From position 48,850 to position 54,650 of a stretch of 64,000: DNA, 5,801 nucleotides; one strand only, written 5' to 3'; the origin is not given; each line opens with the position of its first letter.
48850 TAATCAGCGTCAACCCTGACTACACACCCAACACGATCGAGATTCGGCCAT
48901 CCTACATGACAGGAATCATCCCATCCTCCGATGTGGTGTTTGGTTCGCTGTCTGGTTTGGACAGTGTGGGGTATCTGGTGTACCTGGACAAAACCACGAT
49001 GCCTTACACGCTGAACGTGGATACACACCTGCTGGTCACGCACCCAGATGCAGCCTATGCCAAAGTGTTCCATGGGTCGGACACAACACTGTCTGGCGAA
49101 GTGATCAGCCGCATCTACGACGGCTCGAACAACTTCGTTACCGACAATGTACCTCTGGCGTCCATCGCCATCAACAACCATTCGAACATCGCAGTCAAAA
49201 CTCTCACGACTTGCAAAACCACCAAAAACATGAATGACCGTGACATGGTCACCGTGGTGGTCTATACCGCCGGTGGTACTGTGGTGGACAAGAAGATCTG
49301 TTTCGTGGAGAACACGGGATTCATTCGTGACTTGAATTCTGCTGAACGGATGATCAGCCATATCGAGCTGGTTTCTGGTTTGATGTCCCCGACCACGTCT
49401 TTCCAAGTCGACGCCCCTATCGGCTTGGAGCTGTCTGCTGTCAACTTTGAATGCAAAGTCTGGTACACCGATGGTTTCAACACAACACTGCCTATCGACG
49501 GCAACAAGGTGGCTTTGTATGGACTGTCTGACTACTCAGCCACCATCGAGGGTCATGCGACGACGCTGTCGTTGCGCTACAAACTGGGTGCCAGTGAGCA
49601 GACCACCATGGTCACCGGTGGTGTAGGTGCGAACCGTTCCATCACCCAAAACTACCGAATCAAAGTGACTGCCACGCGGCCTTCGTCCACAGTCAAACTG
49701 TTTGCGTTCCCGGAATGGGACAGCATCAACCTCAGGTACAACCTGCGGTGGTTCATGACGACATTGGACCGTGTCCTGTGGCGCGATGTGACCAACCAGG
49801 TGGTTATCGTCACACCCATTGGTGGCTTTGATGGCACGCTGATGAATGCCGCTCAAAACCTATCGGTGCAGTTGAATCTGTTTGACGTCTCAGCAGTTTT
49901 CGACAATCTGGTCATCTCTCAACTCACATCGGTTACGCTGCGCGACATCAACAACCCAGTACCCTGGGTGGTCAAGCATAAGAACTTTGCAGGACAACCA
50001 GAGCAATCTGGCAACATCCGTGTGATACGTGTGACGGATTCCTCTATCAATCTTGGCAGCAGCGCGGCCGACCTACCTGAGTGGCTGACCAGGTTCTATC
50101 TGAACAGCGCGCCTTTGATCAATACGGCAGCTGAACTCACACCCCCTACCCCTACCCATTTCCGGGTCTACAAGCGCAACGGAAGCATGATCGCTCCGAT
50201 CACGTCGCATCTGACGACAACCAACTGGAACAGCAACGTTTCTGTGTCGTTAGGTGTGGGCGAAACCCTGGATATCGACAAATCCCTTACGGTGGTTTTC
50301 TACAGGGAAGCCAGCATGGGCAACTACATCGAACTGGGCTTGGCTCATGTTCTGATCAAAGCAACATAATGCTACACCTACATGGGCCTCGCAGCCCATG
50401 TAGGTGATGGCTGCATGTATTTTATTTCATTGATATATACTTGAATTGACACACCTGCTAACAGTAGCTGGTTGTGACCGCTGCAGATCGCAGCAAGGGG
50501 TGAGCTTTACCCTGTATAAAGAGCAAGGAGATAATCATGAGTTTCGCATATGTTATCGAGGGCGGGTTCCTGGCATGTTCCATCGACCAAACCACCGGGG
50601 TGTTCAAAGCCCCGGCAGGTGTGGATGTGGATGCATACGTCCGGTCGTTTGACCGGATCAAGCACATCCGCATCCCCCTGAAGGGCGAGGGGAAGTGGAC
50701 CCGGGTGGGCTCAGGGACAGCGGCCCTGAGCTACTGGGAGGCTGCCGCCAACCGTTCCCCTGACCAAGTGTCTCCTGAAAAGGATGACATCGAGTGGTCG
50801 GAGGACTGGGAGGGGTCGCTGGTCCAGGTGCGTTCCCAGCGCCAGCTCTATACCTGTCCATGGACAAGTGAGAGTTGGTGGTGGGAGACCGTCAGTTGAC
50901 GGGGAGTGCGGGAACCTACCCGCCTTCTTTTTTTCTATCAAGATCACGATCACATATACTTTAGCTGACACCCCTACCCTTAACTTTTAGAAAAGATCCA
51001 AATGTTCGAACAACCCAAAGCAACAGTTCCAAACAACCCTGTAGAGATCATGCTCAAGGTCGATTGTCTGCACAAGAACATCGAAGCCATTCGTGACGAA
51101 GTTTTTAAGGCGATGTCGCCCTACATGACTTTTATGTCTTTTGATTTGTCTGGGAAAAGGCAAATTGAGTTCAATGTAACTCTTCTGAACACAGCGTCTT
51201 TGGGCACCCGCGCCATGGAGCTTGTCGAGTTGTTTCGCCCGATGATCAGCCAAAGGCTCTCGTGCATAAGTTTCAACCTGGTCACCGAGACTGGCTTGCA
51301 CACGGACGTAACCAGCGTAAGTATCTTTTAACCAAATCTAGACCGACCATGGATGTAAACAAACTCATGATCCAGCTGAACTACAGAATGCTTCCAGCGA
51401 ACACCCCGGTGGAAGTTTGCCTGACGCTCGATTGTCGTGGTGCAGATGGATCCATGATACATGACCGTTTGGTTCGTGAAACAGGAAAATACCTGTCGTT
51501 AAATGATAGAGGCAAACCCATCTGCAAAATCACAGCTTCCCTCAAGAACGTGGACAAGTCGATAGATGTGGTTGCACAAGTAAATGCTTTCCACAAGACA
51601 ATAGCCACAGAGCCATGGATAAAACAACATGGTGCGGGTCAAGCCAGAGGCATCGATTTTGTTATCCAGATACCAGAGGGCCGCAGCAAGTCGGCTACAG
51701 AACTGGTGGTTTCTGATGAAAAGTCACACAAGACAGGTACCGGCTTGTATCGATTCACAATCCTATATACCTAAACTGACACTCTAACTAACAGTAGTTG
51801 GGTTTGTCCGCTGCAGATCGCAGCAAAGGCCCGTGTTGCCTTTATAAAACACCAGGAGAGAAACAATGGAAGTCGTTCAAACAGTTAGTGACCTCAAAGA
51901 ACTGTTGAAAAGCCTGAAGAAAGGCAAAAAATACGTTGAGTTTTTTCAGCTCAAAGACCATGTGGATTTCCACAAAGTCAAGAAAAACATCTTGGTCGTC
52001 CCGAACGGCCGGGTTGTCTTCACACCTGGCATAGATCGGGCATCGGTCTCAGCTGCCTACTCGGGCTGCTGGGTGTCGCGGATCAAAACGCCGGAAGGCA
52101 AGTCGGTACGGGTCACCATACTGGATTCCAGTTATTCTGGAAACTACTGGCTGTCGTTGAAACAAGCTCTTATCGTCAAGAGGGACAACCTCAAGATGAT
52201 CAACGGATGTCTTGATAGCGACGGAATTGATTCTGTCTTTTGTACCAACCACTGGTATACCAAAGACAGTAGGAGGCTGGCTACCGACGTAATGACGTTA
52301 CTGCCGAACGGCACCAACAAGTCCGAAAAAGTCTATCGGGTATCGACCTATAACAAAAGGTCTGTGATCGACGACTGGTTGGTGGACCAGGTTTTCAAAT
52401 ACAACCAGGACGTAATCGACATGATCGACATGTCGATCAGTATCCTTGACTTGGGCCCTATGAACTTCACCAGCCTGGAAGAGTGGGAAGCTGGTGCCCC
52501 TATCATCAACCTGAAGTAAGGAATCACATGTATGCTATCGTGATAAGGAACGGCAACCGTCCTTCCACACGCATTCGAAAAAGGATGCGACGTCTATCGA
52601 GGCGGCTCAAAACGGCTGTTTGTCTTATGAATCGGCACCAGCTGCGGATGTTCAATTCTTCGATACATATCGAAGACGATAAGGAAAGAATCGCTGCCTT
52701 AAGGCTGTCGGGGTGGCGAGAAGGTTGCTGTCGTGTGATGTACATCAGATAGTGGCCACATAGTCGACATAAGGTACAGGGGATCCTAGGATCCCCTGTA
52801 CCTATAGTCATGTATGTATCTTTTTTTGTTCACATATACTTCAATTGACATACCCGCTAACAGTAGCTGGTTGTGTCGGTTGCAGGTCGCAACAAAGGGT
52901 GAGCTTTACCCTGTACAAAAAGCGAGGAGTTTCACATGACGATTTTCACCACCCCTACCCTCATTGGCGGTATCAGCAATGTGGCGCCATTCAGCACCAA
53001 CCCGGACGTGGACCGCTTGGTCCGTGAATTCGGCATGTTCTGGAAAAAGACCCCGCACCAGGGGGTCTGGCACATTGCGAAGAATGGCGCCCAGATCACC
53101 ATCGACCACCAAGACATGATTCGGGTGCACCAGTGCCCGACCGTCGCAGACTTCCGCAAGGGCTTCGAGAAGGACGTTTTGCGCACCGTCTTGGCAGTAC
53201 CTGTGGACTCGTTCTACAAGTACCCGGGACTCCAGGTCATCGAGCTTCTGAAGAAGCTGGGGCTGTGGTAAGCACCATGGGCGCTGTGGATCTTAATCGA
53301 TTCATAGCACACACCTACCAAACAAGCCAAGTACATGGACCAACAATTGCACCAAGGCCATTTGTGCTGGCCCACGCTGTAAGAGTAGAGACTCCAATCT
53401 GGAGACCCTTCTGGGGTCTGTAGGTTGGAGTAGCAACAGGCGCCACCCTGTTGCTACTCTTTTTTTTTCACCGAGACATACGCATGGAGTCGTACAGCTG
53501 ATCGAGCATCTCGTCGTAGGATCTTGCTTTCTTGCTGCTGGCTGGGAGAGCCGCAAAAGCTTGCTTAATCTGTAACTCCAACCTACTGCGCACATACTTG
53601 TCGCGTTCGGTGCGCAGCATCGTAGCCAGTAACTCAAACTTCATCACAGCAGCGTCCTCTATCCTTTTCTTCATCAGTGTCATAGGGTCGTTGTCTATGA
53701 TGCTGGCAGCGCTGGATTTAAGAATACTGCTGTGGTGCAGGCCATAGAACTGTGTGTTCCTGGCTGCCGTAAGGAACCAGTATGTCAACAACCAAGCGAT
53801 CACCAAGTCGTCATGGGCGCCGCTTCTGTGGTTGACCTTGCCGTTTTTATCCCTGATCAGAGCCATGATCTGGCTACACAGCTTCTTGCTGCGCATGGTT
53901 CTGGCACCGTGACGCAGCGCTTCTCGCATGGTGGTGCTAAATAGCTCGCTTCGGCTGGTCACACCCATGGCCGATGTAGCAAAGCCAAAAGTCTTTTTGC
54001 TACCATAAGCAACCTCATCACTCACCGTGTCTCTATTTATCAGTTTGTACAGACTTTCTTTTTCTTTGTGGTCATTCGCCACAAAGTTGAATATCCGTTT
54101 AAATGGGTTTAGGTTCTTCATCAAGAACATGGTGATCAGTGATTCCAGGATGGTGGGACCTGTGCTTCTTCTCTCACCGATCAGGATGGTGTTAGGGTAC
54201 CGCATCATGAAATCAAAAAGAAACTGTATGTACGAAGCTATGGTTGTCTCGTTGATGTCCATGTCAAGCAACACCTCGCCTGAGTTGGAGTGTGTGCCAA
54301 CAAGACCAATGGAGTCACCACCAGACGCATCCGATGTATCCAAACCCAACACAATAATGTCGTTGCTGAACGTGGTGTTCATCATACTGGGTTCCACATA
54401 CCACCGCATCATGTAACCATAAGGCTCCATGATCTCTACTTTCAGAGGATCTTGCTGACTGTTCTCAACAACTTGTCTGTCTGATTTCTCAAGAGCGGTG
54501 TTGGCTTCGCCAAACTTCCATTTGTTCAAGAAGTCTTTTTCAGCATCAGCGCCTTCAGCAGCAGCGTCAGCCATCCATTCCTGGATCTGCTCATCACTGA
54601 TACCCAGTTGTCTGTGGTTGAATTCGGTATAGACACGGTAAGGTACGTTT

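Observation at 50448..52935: Three copies of a conserved three-hairpin RNA leader fused to early promoters, with compensatory mutations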

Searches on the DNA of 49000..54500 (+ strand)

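Call 5: search_rna_families(source=window, start=49000, end=54500, threshold=evalue, max_evalue=10)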
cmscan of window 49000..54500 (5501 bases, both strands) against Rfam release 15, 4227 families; matches with E-value up to 10: 6.
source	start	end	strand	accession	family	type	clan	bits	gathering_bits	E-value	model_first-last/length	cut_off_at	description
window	49750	49797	+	RF01164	SNORD107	Gene; snRNA; snoRNA; CD-box;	-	25.8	50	0.14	1-74/74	no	Small nucleolar RNA SNORD107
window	51130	51170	+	RF00979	mir-553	Gene; miRNA;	-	21.6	82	1.6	1-62/62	no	mir-553 microRNA precursor family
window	53424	53463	-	RF01939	mir-761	Gene; miRNA;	-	18.7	82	4.2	1-65/65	no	mir-761 microRNA precursor family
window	53427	53462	+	RF04106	mir-1303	Gene; miRNA;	-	18.6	107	8.9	1-85/85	no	mir-1303 microRNA precursor family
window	52130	52162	+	RF01222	sn2417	Gene; snRNA; snoRNA; CD-box;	-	17.3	80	4.6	89-121/123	no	Small nucleolar RNA sn2417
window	50510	50539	+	RF03012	Mu-gpT-DE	Gene; sRNA;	-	16.1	49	5.5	1-53/53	no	Mu-gpT-DE RNA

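Call 9: search_dna_similar(query=window:50300-53100:+, collection=phages, mode=near, max_rows=20)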
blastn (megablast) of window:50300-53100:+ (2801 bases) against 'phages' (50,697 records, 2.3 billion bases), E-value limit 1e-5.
No match.

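Call 40: search_dna_similar(query=window:52810-52940:+, collection=phages, mode=distant, max_evalue=1, max_rows=20)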
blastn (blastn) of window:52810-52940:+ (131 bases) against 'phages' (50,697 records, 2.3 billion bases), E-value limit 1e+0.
No match.

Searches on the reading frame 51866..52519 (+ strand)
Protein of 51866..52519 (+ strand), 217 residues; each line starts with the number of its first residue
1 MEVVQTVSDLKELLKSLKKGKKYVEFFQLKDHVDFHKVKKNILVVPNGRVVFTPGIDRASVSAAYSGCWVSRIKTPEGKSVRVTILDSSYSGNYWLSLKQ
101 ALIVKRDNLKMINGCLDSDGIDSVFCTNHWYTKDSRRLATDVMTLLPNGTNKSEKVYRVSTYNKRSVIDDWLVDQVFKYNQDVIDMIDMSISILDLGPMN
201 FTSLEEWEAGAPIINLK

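Call 13: search_protein_families(library=phrogs, proteins=[window:51866-52519:+], max_evalue=0.001)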
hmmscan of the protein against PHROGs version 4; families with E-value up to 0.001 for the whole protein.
window:51866-52519:+ (217 aa): 0 families

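Call 38: search_protein_families(library=pfam, proteins=[window:51866-52516:+], max_evalue=0.01)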
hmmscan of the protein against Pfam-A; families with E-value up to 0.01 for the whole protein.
window:51866-52516:+ (217 aa): 0 families

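Call 78: search_protein_representatives(protein=window:51866-52516:+)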
Query: 217 residues. Proteins with E-value up to 0.001 (for the whole library): 6; up to 1e-10: 4; up to 1e-30: 2. The best 6 are listed.
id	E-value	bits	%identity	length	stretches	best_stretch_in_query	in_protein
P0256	6.8e-60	218.5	51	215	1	6-217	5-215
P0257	1.3e-41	158.8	46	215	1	12-217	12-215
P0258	1.2e-12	64.2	27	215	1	6-214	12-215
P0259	4.1e-12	62.4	28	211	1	14-214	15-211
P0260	7.6e-07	45.2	31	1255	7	133-214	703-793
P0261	2.0e-04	37.3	33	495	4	56-97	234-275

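Call 79: find_encoding_contigs(protein=P0256, flank=10000, max_places=4)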
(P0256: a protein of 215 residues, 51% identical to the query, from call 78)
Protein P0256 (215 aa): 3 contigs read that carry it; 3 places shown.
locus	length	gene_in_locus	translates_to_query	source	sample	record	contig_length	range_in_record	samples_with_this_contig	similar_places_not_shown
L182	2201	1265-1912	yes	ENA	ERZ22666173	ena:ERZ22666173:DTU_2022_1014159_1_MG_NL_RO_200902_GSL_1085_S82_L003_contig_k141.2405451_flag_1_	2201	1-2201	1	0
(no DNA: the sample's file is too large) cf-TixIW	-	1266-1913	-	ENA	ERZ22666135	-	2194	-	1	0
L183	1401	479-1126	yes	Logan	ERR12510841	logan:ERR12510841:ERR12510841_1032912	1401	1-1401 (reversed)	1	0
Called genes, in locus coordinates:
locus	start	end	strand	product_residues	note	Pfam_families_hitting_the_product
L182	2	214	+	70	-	?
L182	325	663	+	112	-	-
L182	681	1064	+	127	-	-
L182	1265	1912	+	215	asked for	-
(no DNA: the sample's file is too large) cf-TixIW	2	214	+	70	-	?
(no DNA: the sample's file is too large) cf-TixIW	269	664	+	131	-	-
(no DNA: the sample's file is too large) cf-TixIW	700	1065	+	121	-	-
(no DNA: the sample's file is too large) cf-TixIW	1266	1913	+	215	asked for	-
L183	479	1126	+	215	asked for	-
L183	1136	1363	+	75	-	-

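Call 80: find_encoding_contigs(protein=P0257, flank=10000, max_places=4)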
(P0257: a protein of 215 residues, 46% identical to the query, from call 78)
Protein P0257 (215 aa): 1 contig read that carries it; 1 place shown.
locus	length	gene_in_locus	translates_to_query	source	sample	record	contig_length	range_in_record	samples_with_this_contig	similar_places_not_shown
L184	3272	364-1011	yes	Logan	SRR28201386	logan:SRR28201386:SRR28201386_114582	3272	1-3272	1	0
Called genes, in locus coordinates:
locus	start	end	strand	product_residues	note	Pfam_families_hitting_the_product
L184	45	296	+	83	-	-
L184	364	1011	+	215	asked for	-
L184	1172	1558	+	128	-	-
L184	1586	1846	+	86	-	-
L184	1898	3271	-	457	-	?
